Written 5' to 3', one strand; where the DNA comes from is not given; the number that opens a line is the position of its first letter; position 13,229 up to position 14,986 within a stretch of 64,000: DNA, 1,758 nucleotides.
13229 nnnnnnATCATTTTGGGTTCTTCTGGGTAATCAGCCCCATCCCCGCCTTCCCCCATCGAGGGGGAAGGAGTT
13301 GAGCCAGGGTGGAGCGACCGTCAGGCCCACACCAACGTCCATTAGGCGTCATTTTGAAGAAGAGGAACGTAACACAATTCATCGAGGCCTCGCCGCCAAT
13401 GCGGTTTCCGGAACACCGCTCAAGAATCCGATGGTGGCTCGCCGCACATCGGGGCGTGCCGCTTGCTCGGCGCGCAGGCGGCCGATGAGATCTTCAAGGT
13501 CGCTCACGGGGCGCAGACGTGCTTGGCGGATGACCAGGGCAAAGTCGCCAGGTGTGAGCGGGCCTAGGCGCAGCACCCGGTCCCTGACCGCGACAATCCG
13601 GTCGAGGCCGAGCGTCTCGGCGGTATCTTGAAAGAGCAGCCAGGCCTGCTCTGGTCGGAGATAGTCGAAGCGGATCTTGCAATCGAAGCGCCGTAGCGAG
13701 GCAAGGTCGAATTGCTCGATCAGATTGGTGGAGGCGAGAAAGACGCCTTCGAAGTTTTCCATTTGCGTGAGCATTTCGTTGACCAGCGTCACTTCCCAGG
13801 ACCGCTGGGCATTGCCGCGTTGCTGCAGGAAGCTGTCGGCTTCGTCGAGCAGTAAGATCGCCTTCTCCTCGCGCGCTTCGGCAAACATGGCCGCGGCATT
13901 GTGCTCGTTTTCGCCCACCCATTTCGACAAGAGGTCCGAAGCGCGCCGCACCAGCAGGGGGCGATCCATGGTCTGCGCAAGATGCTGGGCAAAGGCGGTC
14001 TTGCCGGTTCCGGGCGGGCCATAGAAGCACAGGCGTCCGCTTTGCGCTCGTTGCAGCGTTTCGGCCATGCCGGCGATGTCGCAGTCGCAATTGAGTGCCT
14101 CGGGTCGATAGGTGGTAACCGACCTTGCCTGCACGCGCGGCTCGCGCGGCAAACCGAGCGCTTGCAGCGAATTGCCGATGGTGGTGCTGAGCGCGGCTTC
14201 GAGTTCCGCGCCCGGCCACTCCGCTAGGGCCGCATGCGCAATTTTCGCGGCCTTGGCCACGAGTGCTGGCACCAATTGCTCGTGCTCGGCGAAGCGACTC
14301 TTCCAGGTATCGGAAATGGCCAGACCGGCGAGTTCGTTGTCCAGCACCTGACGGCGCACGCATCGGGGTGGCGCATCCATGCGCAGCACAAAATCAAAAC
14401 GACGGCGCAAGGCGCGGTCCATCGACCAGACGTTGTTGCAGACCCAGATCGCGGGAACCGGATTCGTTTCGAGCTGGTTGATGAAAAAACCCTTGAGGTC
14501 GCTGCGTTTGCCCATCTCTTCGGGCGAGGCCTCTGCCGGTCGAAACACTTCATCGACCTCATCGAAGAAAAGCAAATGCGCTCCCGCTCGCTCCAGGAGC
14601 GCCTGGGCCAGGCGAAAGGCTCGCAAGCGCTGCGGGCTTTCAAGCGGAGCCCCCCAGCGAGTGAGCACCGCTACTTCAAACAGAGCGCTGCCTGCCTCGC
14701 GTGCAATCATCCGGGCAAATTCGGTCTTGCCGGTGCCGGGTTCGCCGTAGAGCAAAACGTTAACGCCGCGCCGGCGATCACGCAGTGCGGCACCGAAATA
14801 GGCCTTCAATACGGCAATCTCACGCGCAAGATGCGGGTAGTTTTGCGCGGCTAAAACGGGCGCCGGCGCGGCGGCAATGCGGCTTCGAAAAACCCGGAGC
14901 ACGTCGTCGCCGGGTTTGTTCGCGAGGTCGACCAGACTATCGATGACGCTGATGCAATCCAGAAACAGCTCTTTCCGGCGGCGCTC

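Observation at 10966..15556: Compact 4-gene operon: tandem-AAA+ ATPase plus three uncharacterised proteins (two paralogs) inside a defense-island context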

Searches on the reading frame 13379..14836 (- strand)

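Call 60: search_protein_families(library=pfam, proteins=[window:13379-14836:-], max_evalue=0.01)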
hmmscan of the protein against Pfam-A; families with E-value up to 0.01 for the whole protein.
window:13379-14836:- (485 aa): 40 families (the best 25 are shown)
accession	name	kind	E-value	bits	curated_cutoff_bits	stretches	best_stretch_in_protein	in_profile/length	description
PF00004.35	AAA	-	3.7e-48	163.7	21.2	2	269-392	1-131/131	ATPase family associated with various cellular activities (AAA)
PF13191.12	AAA_16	-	1.1e-11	46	32.6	2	5-99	7-103/167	AAA ATPase domain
PF07728.20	AAA_5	-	1.9e-11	44.5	22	2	269-334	2-76/139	AAA domain (dynein-related subfamily)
PF13401.12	AAA_22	-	2.9e-10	41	27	0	27-51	8-32/130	AAA domain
PF05496.18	RuvB_N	-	3.4e-10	40.3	27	2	13-99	22-98/159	Holliday junction DNA helicase RuvB P-loop domain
PF05729.18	NACHT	-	9.1e-10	39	26.7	0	269-292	3-26/167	NACHT domain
PF13238.12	AAA_18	-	3.4e-08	34.4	29.4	1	272-366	4-91/128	AAA domain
PF00910.28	RNA_helicase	-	6e-08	33.6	21.5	1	269-300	1-32/105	RNA helicase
PF13479.12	AAA_24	-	6e-08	33.2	27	0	24-46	2-23/195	AAA domain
PF13521.12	AAA_28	-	8e-08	33.1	27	1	268-323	1-61/164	AAA domain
PF02367.23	TsaE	-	1.7e-07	31.6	26.6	0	16-50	12-47/128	Threonylcarbamoyl adenosine biosynthesis protein TsaE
PF13207.12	AAA_17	-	5.1e-07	30.5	27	1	272-341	1-69/136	AAA domain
PF20720.3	nSTAND3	-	9e-07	29.2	27.2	0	26-51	19-44/155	Novel STAND NTPase 3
PF13481.12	AAA_25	-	1.3e-06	28.7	27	0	268-290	35-57/195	AAA domain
PF14532.12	Sigma54_activ_2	-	1.5e-06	29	25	1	23-97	20-81/138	Sigma-54 interaction domain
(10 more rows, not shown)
